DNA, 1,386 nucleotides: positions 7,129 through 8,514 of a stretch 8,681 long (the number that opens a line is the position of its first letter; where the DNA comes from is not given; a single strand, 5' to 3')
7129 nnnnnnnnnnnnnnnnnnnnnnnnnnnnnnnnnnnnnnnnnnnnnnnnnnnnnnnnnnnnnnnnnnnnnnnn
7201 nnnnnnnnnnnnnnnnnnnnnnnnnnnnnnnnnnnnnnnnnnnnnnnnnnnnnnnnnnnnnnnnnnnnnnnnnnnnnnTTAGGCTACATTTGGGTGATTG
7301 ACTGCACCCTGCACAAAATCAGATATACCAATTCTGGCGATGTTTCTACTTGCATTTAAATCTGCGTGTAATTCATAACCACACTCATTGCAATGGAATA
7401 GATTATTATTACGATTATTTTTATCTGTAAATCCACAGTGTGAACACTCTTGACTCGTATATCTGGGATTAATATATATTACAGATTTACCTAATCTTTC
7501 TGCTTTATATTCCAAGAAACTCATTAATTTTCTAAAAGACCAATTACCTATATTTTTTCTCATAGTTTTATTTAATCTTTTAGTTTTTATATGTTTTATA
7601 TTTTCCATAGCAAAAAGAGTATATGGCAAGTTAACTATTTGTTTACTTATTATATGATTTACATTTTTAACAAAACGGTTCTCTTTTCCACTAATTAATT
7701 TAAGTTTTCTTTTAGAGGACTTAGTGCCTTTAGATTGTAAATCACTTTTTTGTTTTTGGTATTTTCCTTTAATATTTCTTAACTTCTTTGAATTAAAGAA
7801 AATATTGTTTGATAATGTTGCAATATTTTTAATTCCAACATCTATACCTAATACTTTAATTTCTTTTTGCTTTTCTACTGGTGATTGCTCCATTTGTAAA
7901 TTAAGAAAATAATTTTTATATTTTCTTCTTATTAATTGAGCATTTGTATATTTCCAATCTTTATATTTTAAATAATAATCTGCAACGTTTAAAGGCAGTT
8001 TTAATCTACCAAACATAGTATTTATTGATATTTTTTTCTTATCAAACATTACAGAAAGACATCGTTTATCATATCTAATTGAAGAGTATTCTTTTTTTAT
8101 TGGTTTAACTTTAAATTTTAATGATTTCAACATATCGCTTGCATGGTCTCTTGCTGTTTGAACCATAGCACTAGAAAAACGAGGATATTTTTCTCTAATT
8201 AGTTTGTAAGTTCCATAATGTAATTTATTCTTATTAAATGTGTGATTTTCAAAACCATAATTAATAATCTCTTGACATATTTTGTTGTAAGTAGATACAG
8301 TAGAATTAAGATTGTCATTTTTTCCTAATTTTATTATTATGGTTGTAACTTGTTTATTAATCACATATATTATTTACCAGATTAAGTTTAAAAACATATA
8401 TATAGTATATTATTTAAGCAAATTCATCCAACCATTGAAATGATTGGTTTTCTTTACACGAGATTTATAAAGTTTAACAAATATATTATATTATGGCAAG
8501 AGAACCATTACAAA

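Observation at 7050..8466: Stand-alone TnpB with an intact catalytic set and no tnpA: candidate active RNA-guided nuclease element in an AT-rich archaeal genome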

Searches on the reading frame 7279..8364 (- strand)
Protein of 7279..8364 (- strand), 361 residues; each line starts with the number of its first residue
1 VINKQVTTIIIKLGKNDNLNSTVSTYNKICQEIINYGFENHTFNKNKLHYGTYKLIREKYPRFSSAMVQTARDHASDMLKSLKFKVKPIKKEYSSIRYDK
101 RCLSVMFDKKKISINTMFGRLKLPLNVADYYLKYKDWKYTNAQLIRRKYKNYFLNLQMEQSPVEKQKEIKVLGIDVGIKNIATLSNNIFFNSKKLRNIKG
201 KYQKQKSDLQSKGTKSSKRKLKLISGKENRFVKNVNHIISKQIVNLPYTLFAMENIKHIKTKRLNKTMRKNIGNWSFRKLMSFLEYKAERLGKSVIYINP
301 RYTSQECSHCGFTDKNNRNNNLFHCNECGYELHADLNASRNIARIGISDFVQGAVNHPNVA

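Call 4: search_protein_families(library=pfam, proteins=[window:7279-8364:-], max_evalue=0.01)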
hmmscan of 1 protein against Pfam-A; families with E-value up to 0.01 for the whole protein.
window:7279-8364:- (361 aa): 4 families
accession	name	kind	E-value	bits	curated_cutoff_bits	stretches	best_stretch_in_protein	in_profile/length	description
PF07282.18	Cas12f1-like_TNB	-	3.3e-25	88.4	26.3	1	277-342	1-60/60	Cas12f1-like, TNB domain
PF01385.25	OrfB_IS605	-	1.1e-12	48.6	30.5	1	159-250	5-106/120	Probable transposase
PF22289.1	DmmA-like_C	-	0.0074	16.7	27.4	0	307-332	4-28/44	Dimethylamine monooxygenase subunit DmmA-like, C-terminal domain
PF03107.22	C1_2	-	0.008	16.9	26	0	299-334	12-45/48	C1 domain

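Call 5: search_protein_families(library=ncbifam, proteins=[window:7279-8364:-], max_evalue=0.01)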
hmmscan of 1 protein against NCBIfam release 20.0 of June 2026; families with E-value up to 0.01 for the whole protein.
window:7279-8364:- (361 aa): 9 families
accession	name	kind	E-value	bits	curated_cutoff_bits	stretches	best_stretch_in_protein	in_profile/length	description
NF040570.1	guided_TnpB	subfamily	1.3e-55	189.3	100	1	25-344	28-388/389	RNA-guided endonuclease TnpB family protein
NF049972.1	CRISPR_Cas12f2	exception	4.1e-44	151.2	450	1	137-346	289-519/524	type V CRISPR-associated effector Cas12f2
NF038281.1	IS200_TnpB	exception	6e-24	84.8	425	1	114-346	118-359/360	IS200/IS605 family element RNA-guided endonuclease TnpB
TIGR01766.2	TIGR01766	domain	5.6e-16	58.8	32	1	228-304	1-82/82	IS200/IS605 family accessory protein TnpB-related protein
NF038280.1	IS607_TnpB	exception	1.3e-12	47.4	350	1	165-353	198-400/431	IS607 family element RNA-guided endonuclease TnpB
NF038192.1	V_cas_c2c8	exception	7.3e-07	28.7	350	1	269-316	409-456/457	type V CRISPR-associated protein C2c8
TIGR01765.1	tspaseT_teng_N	subfamily_domain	3.2e-05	23.8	47.25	1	16-73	11-72/73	transposase, putative, N-terminal domain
NF045604.1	cas_Cas12e_CasX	equivalog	0.0025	16.2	200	1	322-345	861-884/886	type V CRISPR RNA-guided endonuclease Cas12e/CasX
NF033949.1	Cas12b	equivalog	0.0098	14.1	150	0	274-311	998-1035/1253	type V CRISPR-associated protein Cas12b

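Call 10: find_encoding_contigs(protein=window:7279-8364:-, flank=10000, max_places=10)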
Protein window:7279-8364:- (361 aa): 1 contig read that carries it; 1 place shown.
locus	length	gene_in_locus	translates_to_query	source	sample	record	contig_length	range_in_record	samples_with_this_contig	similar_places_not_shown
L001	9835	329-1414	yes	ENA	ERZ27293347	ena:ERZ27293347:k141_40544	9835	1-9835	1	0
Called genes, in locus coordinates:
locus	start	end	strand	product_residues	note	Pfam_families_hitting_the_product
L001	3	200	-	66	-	?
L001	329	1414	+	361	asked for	PF01385:OrfB_IS605, PF07282:Cas12f1-like_TNB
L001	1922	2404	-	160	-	PF03703:bPH_2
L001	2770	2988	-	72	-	PF26688:RHH_12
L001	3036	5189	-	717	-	PF02359:CDC48_N, PF02933:CDC48_2, PF05496:RuvB_N, PF00004:AAA, PF13191:AAA_16 (weak), PF17862:AAA_lid_3, PF00004:AAA, PF17862:AAA_lid_3, +26 more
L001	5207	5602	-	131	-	-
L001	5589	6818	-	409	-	-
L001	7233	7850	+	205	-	-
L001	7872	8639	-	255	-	-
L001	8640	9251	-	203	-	-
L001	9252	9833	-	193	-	?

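Call 11: find_homologous_proteins(query=window:7279-8364:-)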
Query window:7279-8364:- (361 aa): 819 proteins with E <= 0.001 among 2225 candidates; the best 120 are listed.
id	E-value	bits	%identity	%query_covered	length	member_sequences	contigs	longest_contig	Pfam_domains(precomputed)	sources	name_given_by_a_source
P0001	3.4e-235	797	100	100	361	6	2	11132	PF01385.26,PF07282.19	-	-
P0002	3.1e-154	531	67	100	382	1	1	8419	PF27234.1,PF01385.26,PF07282.19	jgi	jgi:IS605 OrfB family transposase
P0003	1.7e-150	519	65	100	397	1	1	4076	PF01385.26,PF07282.19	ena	-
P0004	6.0e-149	514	65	100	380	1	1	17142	PF27234.1,PF01385.26,PF07282.19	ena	-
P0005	8.6e-149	513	65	100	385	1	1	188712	PF01385.26,PF07282.19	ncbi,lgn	-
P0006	3.3e-148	511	65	100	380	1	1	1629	PF27234.1,PF01385.26,PF07282.19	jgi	jgi:putative transposase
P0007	1.4e-147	509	66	99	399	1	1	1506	PF27234.1,PF01385.26,PF07282.19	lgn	-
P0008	2.5e-147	509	64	99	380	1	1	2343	PF27234.1,PF01385.26,PF07282.19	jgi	jgi:putative transposase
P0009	2.6e-147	508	65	100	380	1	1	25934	PF27234.1,PF01385.26,PF07282.19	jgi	-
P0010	5.7e-147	507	64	99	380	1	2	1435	PF27234.1,PF01385.26,PF07282.19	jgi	jgi:putative transposase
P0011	8.8e-147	507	65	99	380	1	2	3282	PF27234.1,PF01385.26,PF07282.19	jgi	jgi:putative transposase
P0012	1.3e-146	506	66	100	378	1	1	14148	PF27234.1,PF01385.26,PF07282.19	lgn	-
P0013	2.3e-146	505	65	99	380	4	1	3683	PF01385.26,PF07282.19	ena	-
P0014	1.2e-145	503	65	99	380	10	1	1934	PF01385.26,PF07282.19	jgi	-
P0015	2.2e-145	502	65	100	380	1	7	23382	PF27234.1,PF01385.26,PF07282.19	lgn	-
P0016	2.4e-145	502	65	100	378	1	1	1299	PF27234.1,PF01385.26,PF07282.19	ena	-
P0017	2.6e-145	502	64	99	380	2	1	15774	PF27234.1,PF01385.26,PF07282.19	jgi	jgi:putative transposase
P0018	5.9e-145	501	64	100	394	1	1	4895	PF27234.1,PF01385.26,PF07282.19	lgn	-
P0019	6.8e-145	501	66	99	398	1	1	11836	PF27234.1,PF01385.26,PF07282.19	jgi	jgi:putative transposase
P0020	8.0e-145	500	64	100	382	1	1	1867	PF27234.1,PF01385.26,PF07282.19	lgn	-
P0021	1.2e-144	500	65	99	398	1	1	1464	PF27234.1,PF01385.26,PF07282.19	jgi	jgi:IS605 OrfB family transposase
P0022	5.1e-144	498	64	100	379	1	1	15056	PF01385.26,PF07282.19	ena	-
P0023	8.8e-144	497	63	100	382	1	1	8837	PF27234.1,PF01385.26,PF07282.19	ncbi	-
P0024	1.3e-142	493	62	100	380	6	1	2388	PF01385.26,PF07282.19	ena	-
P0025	1.5e-142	493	64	100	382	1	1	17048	PF27234.1,PF01385.26,PF07282.19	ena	-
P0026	1.7e-142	493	65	99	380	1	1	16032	PF27234.1,PF01385.26,PF07282.19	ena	-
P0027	1.9e-142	492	64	100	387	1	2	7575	PF01385.26,PF07282.19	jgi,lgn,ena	-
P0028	1.8e-141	489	63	98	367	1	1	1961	PF01385.26,PF07282.19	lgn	-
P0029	2.8e-139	482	62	100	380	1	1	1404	PF27234.1,PF01385.26,PF07282.19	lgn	-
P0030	6.6e-138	478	62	99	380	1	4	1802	PF27234.1,PF01385.26,PF07282.19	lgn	-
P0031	1.0e-137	477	61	99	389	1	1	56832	PF01385.26,PF07282.19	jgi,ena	-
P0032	5.9e-137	474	60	99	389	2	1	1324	PF01385.26,PF07282.19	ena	-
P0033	7.3e-137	474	62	99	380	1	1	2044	PF27234.1,PF01385.26,PF07282.19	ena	-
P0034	4.4e-134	465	59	100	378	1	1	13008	PF01385.26,PF07282.19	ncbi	-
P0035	1.1e-130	454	59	100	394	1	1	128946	PF01385.26,PF07282.19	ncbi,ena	-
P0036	1.8e-130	453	58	100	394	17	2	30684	PF01385.26,PF07282.19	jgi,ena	jgi:IS605 OrfB family transposase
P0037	3.6e-130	452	58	100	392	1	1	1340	PF01385.26,PF07282.19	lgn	-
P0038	7.8e-130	451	58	100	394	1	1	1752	PF01385.26,PF07282.19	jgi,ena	-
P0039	2.2e-128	446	60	100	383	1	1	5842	PF27234.1,PF01385.26,PF07282.19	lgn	-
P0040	2.5e-127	443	58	100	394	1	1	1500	PF01385.26,PF07282.19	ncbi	-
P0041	3.7e-127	442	100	57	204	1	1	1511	PF01385.26,PF07282.19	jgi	-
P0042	2.2e-126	440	58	100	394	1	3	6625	PF01385.26,PF07282.19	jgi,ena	-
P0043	2.4e-124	433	57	98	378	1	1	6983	PF01385.26,PF07282.19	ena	-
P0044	2.5e-124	433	56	99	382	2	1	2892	PF01385.26,PF07282.19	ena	-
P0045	5.4e-122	425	58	93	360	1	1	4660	PF01385.26,PF07282.19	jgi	-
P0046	4.0e-116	406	68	82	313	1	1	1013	PF27234.1,PF01385.26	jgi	jgi:IS605 OrfB family transposase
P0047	1.1e-108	381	51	99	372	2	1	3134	PF01385.26,PF07282.19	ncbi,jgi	jgi:IS605 OrfB family transposase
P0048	3.9e-108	380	52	98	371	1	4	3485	PF01385.26,PF07282.19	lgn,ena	-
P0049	6.2e-108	379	51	99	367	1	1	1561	PF01385.26,PF07282.19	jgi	jgi:transposase, IS605 OrfB family, central region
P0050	2.8e-106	374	48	98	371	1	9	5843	PF01385.26,PF07282.19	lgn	-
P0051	3.3e-106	373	49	99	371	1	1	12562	PF01385.26,PF07282.19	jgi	jgi:IS605 OrfB family transposase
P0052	1.6e-105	371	52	94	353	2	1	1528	PF01385.26,PF07282.19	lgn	-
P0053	4.0e-105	370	49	99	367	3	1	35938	PF01385.26,PF07282.19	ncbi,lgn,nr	ncbi:MAG: transposase [Halobacteriota archaeon]|nr:transposase [Halobacteriota archaeon]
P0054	2.2e-104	367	51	98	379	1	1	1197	PF01385.26,PF07282.19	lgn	-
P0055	4.7e-104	366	49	98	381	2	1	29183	PF01385.26,PF07282.19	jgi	-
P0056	2.9e-102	360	51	95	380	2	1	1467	PF01385.26,PF07282.19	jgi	jgi:putative transposase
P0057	1.2e-101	358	50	99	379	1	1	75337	PF01385.26,PF07282.19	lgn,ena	-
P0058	2.0e-101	358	49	98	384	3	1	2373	PF01385.26,PF07282.19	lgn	-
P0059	7.4e-101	356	47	100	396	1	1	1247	PF01385.26,PF07282.19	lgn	-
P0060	7.5e-101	356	49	98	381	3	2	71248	PF01385.26,PF07282.19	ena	-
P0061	8.0e-101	356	49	99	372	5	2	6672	PF01385.26,PF07282.19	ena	-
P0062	2.0e-100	354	51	94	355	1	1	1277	PF01385.26,PF07282.19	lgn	-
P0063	2.0e-100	354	50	97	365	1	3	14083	PF01385.26,PF07282.19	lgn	-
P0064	7.1e-100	353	49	99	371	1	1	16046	PF01385.26,PF07282.19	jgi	jgi:putative transposase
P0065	8.4e-100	352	47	100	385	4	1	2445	PF01385.26,PF07282.19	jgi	jgi:putative transposase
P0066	1.9e-99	351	48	99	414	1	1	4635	PF01385.26,PF07282.19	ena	-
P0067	4.2e-99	350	47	95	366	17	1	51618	PF01385.26,PF07282.19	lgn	-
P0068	4.2e-99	350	47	98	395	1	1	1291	PF01385.26,PF07282.19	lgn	-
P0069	6.2e-99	349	49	95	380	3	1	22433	PF01385.26,PF07282.19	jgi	-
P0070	7.3e-99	349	46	99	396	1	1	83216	PF01385.26,PF07282.19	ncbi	-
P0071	9.4e-99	349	48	93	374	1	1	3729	PF01385.26,PF07282.19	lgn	-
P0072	1.3e-98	348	48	99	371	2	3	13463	PF01385.26,PF07282.19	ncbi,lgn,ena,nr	ncbi:MAG TPA: transposase [bacterium]|nr:transposase [bacterium]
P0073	1.3e-98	348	48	97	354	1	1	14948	PF01385.26,PF07282.19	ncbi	ncbi:MAG: transposase [Bacilli bacterium]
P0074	2.3e-98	348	48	98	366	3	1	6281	PF01385.26,PF07282.19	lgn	-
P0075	3.4e-98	347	49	95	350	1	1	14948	PF01385.26,PF07282.19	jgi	jgi:IS605 OrfB family transposase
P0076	5.5e-98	346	49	95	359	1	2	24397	PF01385.26,PF07282.19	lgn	-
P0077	1.1e-97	345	50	92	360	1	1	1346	PF01385.26,PF07282.19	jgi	-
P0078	1.1e-97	345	49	95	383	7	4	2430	PF01385.26,PF07282.19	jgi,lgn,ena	jgi:IS605 OrfB family transposase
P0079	1.1e-97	345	50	95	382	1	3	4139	PF01385.26,PF07282.19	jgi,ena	-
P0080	1.2e-97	345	47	98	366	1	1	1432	PF01385.26,PF07282.19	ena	-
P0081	1.3e-97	345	50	95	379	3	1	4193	PF01385.26,PF07282.19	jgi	jgi:IS605 OrfB family transposase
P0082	1.6e-97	345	50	95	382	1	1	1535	PF01385.26,PF07282.19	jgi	jgi:transposase, IS605 OrfB family, central region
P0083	1.7e-97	345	50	98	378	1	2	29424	PF01385.26,PF07282.19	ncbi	ncbi:MAG: transposase [Candidatus Micrarchaeota archaeon]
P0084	2.0e-97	344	48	98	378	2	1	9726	PF01385.26,PF07282.19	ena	-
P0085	2.1e-97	344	49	97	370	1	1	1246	PF01385.26,PF07282.19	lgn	-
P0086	2.9e-97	344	47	98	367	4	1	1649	PF01385.26,PF07282.19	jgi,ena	-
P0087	5.9e-97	343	51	95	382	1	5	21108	PF01385.26,PF07282.19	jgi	-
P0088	7.0e-97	343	48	95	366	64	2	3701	PF01385.26,PF07282.19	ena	-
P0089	8.6e-97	342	49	93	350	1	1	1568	PF01385.26,PF07282.19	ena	-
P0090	9.1e-97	342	48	95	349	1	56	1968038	PF01385.26,PF07282.19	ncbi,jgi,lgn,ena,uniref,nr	ncbi:MAG: transposase [Euryarchaeota archaeon]|jgi:IS605 OrfB family transposase|uniref:Transposase 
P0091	1.1e-96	342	50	92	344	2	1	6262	PF01385.26,PF07282.19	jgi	jgi:IS605 OrfB family transposase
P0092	1.2e-96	342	49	95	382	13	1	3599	PF01385.26,PF07282.19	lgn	-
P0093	1.7e-96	341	47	96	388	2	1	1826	PF01385.26,PF07282.19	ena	-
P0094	2.0e-96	341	47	98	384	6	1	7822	PF01385.26,PF07282.19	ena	-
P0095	2.2e-96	341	47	98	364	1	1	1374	PF01385.26,PF07282.19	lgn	-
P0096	2.7e-96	341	48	95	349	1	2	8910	PF01385.26,PF07282.19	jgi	jgi:putative transposase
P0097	3.1e-96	341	50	95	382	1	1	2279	PF01385.26,PF07282.19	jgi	-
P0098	3.4e-96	340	50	97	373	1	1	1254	PF01385.26,PF07282.19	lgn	-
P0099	7.9e-96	339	48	98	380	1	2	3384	PF01385.26,PF07282.19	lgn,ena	-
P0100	1.1e-95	339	46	98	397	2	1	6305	PF01385.26,PF07282.19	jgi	-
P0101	1.1e-95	339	48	96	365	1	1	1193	PF01385.26,PF07282.19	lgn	-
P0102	1.2e-95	339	49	95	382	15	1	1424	PF01385.26,PF07282.19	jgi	-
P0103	2.9e-95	337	48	96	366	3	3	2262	PF01385.26,PF07282.19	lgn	-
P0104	4.9e-95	337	50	95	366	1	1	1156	PF01385.26,PF07282.19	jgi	jgi:putative transposase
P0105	6.5e-95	336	50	98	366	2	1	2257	PF01385.26,PF07282.19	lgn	-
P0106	6.8e-95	336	47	98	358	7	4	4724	PF01385.26,PF07282.19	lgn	-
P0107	7.2e-95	336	49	95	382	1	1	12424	PF01385.26,PF07282.19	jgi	-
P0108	7.7e-95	336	46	98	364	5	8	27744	PF01385.26,PF07282.19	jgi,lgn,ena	-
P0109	9.3e-95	336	48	96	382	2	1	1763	PF01385.26,PF07282.19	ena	-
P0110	1.0e-94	336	50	88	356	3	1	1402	PF01385.26,PF07282.19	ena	-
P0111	1.1e-94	335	46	98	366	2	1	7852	PF01385.26,PF07282.19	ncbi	ncbi:MAG: RNA-guided endonuclease InsQ/TnpB family protein [Methanosarcina sp.]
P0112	1.2e-94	335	49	95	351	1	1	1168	PF01385.26,PF07282.19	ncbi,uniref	ncbi:hypothetical protein DMB44_09140, partial [Thermoplasma sp. Kam2015]|uniref:RNA-guided endonucl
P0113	1.2e-94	335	47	98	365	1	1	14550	PF01385.26,PF07282.19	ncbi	ncbi:MAG: RNA-guided endonuclease InsQ/TnpB family protein [Methanosarcina sp.]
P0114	1.8e-94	335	50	95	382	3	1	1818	PF01385.26,PF07282.19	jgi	-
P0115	2.1e-94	335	47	96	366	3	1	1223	PF01385.26,PF07282.19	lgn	-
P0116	2.3e-94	334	45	98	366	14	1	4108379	PF01385.26,PF07282.19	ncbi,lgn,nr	ncbi:transposase [Methanosarcina mazei]|nr:transposase [Methanosarcina mazei]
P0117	2.4e-94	334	47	98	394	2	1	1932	PF01385.26,PF07282.19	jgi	-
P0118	3.1e-94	334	51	98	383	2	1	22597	PF01385.26,PF07282.19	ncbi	-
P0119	3.9e-94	334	46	98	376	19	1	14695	PF01385.26,PF07282.19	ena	-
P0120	3.9e-94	334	47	98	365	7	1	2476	PF01385.26,PF07282.19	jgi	jgi:putative transposase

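Call 13: list_cluster_members(proteins=[P0001, P0005, P0023])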
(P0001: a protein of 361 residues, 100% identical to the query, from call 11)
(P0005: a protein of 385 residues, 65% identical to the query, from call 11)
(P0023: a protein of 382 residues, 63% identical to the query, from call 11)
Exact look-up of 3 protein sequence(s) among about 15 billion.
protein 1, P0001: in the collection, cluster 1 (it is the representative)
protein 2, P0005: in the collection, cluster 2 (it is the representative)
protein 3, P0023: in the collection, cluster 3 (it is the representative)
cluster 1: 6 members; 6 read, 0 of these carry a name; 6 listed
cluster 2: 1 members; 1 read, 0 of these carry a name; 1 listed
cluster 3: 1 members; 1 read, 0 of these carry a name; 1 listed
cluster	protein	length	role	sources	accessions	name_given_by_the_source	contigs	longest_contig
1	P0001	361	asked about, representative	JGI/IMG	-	-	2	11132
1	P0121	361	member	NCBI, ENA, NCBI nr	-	-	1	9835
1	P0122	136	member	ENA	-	-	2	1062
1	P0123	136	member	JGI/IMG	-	-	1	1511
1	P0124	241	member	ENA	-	-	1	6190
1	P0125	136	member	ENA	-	-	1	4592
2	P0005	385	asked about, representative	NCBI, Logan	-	-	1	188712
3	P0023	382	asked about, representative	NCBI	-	-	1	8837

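Call 14: find_encoding_contigs(protein=P0001, flank=10000, max_places=10)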
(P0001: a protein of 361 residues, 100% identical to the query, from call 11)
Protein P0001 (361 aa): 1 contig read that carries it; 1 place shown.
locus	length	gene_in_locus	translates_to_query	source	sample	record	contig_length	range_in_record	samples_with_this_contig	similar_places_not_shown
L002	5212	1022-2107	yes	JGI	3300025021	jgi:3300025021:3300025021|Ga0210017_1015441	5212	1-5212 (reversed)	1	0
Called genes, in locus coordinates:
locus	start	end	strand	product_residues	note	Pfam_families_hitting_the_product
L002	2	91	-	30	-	?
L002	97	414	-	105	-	-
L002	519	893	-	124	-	-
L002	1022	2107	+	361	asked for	PF01385:OrfB_IS605, PF07282:Cas12f1-like_TNB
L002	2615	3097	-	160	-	PF03703:bPH_2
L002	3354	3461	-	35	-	-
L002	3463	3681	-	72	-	PF26688:RHH_12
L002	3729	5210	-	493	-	?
